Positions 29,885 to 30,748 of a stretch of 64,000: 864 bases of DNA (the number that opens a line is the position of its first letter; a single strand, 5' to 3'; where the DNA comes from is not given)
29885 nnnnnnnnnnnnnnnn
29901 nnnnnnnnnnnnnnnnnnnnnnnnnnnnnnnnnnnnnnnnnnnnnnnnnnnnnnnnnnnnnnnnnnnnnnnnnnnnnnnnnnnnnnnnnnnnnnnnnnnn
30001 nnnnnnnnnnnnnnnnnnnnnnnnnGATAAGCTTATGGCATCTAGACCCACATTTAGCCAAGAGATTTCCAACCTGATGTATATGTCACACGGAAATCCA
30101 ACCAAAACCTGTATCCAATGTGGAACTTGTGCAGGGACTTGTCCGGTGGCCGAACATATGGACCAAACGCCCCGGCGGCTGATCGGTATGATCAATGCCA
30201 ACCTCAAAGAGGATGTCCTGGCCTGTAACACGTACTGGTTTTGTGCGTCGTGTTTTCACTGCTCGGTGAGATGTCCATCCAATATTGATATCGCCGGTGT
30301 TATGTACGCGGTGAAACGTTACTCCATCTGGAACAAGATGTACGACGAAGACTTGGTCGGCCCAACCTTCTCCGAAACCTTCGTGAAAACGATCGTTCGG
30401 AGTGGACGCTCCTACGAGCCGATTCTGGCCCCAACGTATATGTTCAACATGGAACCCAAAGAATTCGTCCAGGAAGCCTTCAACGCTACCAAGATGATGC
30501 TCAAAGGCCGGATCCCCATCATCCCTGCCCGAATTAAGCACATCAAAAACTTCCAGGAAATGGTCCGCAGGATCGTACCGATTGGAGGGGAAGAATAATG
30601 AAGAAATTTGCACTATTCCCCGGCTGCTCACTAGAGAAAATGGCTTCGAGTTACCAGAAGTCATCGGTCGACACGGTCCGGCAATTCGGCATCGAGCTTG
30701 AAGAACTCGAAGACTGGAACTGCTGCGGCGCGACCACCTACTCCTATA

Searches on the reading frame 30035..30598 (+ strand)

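Call 54: search_protein_families(library=pfam, proteins=[window:30035-30598:+])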
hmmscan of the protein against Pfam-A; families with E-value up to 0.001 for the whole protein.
window:30035-30598:+ (187 aa): 4 families
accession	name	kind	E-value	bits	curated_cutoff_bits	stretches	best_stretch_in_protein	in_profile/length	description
PF13183.11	Fer4_8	-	5.1e-09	37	27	1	24-84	3-68/68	4Fe-4S dicluster domain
PF13534.11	Fer4_17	-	2.6e-08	34.7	22.2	1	26-85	2-61/61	4Fe-4S dicluster domain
PF13187.11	Fer4_9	-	0.0001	22.7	27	1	26-83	2-50/52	4Fe-4S dicluster domain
PF13237.11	Fer4_10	-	0.00038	20.8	25.5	0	23-81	6-53/53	4Fe-4S dicluster domain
